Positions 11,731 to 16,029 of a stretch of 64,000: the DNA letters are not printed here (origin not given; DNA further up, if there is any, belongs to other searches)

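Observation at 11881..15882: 1333-aa secreted protein with an M23 peptidase, PA14 and tandemly duplicated DUF2341-LamG module, carrying an internal ~1 kb DNA tandem duplication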

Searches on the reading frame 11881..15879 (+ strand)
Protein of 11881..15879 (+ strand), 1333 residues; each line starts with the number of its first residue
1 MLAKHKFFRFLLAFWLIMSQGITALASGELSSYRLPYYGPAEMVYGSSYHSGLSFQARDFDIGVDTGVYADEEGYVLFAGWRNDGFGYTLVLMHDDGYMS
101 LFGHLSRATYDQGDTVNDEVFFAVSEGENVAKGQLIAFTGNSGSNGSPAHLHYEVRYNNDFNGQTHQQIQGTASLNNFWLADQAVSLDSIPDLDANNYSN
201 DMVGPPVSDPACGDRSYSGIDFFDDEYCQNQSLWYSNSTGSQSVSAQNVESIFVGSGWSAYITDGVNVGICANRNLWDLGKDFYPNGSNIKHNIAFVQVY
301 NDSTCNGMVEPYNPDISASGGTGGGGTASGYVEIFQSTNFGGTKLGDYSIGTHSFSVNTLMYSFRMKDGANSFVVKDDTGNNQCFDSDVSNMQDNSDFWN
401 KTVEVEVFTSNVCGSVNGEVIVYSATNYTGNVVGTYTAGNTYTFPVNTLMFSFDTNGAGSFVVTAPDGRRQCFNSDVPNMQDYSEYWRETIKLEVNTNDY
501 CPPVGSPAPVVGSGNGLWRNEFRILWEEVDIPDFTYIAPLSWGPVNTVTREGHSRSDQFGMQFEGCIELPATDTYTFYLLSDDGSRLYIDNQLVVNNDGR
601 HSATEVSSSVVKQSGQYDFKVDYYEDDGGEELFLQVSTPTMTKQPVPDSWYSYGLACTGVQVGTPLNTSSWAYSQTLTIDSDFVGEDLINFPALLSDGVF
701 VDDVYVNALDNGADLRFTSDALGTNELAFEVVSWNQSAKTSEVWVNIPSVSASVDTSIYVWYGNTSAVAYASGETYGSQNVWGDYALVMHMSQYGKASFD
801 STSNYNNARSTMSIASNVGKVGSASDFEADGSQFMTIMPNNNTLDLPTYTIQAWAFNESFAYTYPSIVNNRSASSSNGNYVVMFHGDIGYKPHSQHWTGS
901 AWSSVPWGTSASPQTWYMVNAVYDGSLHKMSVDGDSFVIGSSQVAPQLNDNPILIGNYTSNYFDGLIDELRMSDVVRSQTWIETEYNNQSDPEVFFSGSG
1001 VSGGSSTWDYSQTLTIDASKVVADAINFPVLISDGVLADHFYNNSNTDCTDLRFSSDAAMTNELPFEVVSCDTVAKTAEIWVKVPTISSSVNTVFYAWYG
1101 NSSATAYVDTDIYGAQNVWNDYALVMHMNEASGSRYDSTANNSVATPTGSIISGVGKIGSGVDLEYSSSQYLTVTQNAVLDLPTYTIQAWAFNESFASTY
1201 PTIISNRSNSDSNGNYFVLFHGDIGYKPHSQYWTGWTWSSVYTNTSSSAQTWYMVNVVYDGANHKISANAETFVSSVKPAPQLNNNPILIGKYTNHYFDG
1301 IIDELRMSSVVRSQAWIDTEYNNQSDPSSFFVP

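Call 4: search_protein_families(library=pfam, proteins=[window:11881-15879:+], max_evalue=1)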
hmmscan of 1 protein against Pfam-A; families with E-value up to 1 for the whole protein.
window:11881-15879:+ (1333 aa): 6 families
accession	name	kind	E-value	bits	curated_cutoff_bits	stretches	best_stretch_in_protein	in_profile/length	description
PF13385.13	Laminin_G_3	-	1.1e-21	78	27.6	2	839-982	10-150/151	Concanavalin A-like lectin/glucanases superfamily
PF07691.17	PA14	-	9.9e-18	64.8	24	1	557-648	44-145/147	PA14 domain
PF01551.29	Peptidase_M23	-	2e-17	63.6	28.7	1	59-159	7-91/96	Peptidase family M23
PF10102.14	DUF2341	-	1e-15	58.4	23.4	2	711-774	1-62/84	Domain of unknown function (DUF2341)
PF02210.31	Laminin_G_2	-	0.0004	21.3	22.9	0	1241-1308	44-124/126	Laminin G domain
PF22280.2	VtrC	-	0.05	14.5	27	1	1201-1250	32-81/126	VtrC lipocalin-like domain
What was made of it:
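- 13423..13845 (+): PA14 domain region, aa ~515-655. Pfam PA14, 64.8 bits, aa 557-648 (call 4).
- On Peptidase family M23 (MEROPS M23 / Pfam PF01551): 63.6 bits against a cutoff of 28.7, aa 59-159 (call 4).
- On Beta/gamma-crystallin superfamily: No hit at E <= 1 in this protein (call 4).
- On PA14 domain: 64.8 bits against a cutoff of 24 (call 4).
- On DUF2341 + LamG (Laminin_G_3) module: DUF2341 at 58.4 bits with 2 stretches; Laminin_G_3 at 78 bits with 2 stretches (call 4).
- Closest known: DUF2341-containing large proteins of type IV pilus loci. Same: The DUF2341 domain is present twice (call 4).
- Closest known: Microbial beta/gamma-crystallin domains. Different: The Pfam crystallin models do not detect the domains in this protein itself (call 4).
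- Checked: Pfam hits are all above their gathering scores (call 4):
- PA14 and LamG/ConA-like modules are common in glycan-binding degradative enzymes (Pfam descriptions, call 4).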

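Call 13: find_homologous_proteins(query=window:11881-15879:+)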
Query window:11881-15879:+ (1333 aa): 8 proteins with E <= 0.001 among 8000 candidates.
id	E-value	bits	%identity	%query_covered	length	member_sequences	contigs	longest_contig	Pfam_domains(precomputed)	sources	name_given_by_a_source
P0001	0.0e+0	2035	79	84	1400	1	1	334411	PF07691.18,PF13385.14,PF10102.15,PF00089.33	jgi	jgi:hypothetical protein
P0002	1.5e-210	721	54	35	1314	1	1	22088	PF07691.18,PF13385.14,PF10102.15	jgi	jgi:hypothetical protein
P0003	5.8e-59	218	27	51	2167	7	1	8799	PF22352.3,PF13385.14,PF10102.15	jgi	jgi:hypothetical protein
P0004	9.8e-52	194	27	24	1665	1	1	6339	PF13360.14,PF13385.14,PF10102.15,PF02210.32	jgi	jgi:outer membrane protein assembly factor BamB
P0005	1.1e-12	65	28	9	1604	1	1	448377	PF12892.14,PF08982.18,PF14016.13,PF07691.18,PF12642.14,PF22135.3,PF25679.2,PF00028.24,PF05345.19,PF02195.27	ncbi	ncbi:MAG: PA14 domain-containing protein [Pseudomonadota bacterium]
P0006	2.1e-8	51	36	9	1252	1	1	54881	PF10102.15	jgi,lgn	jgi:hypothetical protein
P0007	4.3e-7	46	39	7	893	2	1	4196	PF07691.18,PF02018.24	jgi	-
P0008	6.7e-7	46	27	22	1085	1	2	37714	PF13385.14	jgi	jgi:hypothetical protein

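Call 14: find_encoding_contigs(protein=window:11881-15879:+, flank=10000)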
Protein window:11881-15879:+ (1333 aa): no gene with exactly this product is on record in the collection.

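Call 16: find_encoding_contigs(protein=P0001, flank=10000)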
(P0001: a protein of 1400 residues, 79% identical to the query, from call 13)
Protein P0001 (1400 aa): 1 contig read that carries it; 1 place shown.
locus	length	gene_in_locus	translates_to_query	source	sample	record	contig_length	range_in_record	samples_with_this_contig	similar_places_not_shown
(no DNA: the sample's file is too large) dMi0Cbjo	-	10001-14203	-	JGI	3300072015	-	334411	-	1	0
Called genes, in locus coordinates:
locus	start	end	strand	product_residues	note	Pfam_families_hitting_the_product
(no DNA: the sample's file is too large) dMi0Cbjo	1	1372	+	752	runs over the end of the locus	-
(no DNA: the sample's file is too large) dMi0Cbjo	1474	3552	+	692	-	-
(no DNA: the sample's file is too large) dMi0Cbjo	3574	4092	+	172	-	PF07963:N_methyl (weak)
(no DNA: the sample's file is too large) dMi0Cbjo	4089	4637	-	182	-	PF07963:N_methyl (weak)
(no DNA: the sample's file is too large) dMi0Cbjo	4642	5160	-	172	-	PF07963:N_methyl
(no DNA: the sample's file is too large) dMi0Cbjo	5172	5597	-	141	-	PF07963:N_methyl (weak), PF08334:T2SSG (weak)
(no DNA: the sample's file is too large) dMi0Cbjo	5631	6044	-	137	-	PF07963:N_methyl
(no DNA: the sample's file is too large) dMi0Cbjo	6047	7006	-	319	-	-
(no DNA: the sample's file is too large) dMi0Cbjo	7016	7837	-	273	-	PF06750:A24_N_bact, PF01478:Peptidase_A24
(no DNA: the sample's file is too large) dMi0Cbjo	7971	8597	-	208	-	PF07963:N_methyl (weak)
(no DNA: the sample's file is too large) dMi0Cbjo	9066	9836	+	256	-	-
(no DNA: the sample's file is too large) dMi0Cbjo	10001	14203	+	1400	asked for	PF00089:Trypsin, PF07691:PA14, PF10102:DUF2341, PF13385:Laminin_G_3, PF10102:DUF2341, PF13385:Laminin_G_3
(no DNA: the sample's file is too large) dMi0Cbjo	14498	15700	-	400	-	PF28597:T2SSF_N, PF00482:T2SSF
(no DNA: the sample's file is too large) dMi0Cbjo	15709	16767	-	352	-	PF00437:T2SSE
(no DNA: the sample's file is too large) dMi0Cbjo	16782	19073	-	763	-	PF05157:MshEN, PF00437:T2SSE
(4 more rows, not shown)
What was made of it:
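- Closest known: DUF2341-containing large proteins of type IV pilus loci. Same: The nearest homologue is embedded in a type IV pilus cluster (call 16).
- P0001, whose body is about 90% identical, lies between pilin genes, the prepilin peptidase and PilC/PilT/PilB (call 16).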

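Call 20: find_related_loci(query=A1, collection=genome_contigs, flank=10000)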
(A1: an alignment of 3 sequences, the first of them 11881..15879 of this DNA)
Query A1 (1333 aa) in genome_contigs; peptide patterns used: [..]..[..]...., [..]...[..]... (x = any residue, [..] = any of these).
33 stretches matched a pattern; 1 encode a relative of the query (tblastn E <= 1e-3); 1 distinct loci.
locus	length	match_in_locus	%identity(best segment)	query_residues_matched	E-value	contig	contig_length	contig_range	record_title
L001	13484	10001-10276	29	62-161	2e-7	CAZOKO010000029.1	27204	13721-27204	MAG TPA_asm: uncultured Thermodesulfobacteriota bacterium isolate binchicken_co141_568 genome assembly, contig: NODE_785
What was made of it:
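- Tried and rejected: The genome_contigs scan with the family alignment returned only an unrelated M23 hit in a Thermodesulfobacteriota MAG (call 20).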

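Call 21: find_related_loci(query=A1, collection=metagenome_contigs, flank=10000)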
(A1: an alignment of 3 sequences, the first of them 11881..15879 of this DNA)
Query A1 (1333 aa) in metagenome_contigs; peptide patterns used: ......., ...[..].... (x = any residue, [..] = any of these).
137 stretches matched a pattern, but none encodes a relative of the query by tblastn (E <= 1e-3).
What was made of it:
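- Tried and rejected: The first metagenome_contigs scan found no relative (call 21).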

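Call 22: find_encoding_contigs(protein=P0002, flank=10000)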
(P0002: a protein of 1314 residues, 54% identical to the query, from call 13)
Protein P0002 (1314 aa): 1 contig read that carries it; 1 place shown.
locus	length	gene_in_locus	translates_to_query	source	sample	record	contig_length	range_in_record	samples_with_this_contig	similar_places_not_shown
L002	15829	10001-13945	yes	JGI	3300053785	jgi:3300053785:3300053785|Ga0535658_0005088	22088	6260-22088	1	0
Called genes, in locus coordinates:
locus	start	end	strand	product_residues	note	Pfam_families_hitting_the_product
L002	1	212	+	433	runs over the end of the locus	PF03979:Sigma70_r1_1, PF00140:Sigma70_r1_2, PF04542:Sigma70_r2, PF04539:Sigma70_r3, PF04545:Sigma70_r4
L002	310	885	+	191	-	-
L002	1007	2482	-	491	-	PF00239:Resolvase, PF07508:Recombinase, PF13408:Zn_ribbon_recom (weak)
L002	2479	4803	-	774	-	PF02384:N6_Mtase, PF01420:Methylase_S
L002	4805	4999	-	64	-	PF12728:HTH_17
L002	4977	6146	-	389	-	-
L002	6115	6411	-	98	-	PF04026:SpoVG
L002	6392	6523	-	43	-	-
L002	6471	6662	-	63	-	-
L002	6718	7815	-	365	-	-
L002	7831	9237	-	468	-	PF11074:DUF2779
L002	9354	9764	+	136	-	-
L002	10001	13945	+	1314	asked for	PF07691:PA14, PF13385:Laminin_G_3 (weak), PF10102:DUF2341, PF13385:Laminin_G_3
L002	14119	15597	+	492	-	-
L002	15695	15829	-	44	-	?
